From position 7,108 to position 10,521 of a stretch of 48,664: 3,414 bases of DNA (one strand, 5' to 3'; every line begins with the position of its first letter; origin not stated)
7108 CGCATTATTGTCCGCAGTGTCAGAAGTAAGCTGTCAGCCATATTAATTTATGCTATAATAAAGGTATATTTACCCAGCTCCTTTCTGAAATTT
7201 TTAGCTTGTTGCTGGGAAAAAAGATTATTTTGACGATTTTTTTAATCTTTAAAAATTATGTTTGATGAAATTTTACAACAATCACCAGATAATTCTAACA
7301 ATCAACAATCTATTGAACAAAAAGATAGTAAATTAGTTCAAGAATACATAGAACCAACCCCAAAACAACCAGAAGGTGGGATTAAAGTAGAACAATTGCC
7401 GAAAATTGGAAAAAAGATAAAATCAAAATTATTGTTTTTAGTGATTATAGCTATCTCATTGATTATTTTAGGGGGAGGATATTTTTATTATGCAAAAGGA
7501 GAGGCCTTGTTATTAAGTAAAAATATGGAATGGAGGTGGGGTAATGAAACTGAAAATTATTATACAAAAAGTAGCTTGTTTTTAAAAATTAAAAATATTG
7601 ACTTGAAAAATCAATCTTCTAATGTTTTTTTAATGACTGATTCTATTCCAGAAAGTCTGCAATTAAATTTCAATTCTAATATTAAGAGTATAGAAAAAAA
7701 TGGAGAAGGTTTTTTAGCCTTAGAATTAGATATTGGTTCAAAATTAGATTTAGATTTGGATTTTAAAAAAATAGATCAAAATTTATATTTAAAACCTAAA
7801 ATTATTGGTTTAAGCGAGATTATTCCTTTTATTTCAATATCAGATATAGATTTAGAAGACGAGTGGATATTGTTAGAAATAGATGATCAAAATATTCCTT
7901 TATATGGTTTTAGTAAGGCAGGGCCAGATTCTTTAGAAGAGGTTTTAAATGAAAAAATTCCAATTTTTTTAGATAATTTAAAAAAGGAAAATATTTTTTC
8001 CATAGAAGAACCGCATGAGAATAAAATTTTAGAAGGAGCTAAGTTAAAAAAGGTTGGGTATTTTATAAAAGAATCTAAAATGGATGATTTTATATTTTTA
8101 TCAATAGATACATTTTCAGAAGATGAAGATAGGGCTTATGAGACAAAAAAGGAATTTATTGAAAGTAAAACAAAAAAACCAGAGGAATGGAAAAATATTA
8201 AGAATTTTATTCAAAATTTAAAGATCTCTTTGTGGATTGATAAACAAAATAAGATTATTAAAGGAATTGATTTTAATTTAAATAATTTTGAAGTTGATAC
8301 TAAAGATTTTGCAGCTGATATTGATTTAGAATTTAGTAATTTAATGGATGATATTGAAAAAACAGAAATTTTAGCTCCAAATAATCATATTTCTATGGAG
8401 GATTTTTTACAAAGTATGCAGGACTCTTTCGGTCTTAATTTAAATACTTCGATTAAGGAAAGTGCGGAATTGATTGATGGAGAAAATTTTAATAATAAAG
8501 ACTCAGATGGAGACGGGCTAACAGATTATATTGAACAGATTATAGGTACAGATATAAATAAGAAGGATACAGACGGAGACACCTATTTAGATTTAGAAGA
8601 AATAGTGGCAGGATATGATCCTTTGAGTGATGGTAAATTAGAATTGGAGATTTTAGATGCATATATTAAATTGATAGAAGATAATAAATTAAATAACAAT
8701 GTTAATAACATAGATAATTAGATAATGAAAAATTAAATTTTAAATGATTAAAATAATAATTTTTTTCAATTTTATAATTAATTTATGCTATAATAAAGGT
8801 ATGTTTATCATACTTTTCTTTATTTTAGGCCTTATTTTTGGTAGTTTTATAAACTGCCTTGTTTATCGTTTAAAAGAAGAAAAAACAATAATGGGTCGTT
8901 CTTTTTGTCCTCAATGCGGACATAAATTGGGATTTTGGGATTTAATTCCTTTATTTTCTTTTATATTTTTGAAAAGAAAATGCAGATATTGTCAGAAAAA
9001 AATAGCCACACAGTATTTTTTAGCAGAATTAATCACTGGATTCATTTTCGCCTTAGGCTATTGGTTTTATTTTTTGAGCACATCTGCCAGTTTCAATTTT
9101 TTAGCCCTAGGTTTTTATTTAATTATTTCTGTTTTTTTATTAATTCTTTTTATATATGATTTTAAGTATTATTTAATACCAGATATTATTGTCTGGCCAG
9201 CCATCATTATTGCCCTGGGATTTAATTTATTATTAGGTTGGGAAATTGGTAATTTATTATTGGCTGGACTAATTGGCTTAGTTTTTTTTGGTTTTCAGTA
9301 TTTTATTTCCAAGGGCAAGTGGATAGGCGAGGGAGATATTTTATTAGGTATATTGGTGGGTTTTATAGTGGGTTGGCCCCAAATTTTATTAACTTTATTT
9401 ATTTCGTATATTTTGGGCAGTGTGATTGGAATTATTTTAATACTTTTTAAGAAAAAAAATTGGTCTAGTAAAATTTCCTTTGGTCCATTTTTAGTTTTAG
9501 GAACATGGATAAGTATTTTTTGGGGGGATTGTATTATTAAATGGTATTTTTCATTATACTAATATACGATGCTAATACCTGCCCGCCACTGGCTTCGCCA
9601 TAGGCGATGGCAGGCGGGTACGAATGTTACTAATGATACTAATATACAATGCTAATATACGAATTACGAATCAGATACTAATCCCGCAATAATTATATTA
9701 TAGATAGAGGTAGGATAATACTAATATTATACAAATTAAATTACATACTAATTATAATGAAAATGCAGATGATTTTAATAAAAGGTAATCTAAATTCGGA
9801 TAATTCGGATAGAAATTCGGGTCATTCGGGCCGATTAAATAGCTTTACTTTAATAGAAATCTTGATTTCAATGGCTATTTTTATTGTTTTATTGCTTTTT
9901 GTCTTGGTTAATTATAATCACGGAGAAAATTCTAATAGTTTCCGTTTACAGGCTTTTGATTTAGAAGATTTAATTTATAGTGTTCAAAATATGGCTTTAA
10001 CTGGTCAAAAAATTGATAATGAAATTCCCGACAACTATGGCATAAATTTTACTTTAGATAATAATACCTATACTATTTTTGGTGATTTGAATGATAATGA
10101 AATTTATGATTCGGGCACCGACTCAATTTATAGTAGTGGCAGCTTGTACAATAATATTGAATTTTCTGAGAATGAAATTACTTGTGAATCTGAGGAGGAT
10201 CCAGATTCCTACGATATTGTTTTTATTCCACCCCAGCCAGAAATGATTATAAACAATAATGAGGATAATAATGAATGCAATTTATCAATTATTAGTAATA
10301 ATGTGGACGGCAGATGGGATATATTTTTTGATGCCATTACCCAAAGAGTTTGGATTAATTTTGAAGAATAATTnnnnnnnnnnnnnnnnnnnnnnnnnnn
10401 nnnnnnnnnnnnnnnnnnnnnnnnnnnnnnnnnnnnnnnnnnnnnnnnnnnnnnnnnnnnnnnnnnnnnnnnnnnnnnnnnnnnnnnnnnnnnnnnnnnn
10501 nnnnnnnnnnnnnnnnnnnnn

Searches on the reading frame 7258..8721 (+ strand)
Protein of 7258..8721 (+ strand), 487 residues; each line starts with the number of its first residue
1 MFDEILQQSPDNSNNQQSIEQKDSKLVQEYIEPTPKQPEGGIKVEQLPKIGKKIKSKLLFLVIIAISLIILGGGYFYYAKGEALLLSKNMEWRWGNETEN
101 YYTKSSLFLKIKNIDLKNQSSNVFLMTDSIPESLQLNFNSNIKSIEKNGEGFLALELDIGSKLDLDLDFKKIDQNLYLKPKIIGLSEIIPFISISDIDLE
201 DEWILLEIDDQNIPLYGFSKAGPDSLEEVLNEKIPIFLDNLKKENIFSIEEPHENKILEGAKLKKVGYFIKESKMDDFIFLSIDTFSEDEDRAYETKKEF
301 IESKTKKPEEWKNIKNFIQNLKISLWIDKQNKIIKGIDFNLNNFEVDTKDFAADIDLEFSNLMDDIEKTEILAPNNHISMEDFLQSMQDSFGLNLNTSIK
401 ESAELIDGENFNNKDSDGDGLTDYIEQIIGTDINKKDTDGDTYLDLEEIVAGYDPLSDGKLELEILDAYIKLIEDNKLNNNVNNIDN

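Call 44: search_protein_families(library=pfam, proteins=[window:7258-8721:+], max_evalue=0.01)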
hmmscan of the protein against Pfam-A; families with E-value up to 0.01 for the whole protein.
window:7258-8721:+ (487 aa): 1 family
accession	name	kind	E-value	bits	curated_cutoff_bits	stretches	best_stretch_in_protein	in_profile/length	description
PF18884.5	TSP3_bac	-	9.4e-05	22.6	25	1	415-432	1-18/22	Bacterial TSP3 repeat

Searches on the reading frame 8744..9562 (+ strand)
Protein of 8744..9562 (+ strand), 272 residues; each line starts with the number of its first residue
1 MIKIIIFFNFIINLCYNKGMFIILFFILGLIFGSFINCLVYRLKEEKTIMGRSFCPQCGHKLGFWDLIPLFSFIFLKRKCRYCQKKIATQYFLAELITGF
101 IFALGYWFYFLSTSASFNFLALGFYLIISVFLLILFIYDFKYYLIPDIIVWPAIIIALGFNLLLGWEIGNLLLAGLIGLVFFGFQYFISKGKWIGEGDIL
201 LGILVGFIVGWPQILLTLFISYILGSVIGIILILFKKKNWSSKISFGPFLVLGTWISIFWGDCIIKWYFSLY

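Call 44: search_protein_families(library=pfam, proteins=[window:8744-9562:+], max_evalue=0.01)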
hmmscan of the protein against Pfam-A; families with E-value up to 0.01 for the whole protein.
window:8744-9562:+ (272 aa): 2 families
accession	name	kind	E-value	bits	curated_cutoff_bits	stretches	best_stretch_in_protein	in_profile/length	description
PF06750.18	A24_N_bact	-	3e-29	101.4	23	1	27-108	1-83/84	Bacterial Peptidase A24 N-terminal domain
PF01478.23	Peptidase_A24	-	5.9e-12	46.4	26.5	1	126-230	1-104/104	Type IV leader peptidase family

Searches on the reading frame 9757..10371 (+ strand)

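Call 44: search_protein_families(library=pfam, proteins=[window:9757-10371:+], max_evalue=0.01)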
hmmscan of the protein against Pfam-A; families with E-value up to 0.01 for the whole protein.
window:9757-10371:+ (204 aa): 1 family
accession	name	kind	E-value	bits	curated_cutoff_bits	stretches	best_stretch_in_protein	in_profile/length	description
PF07963.17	N_methyl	-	0.0024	17.8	21.2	1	30-50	7-27/27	Prokaryotic N-terminal methylation motif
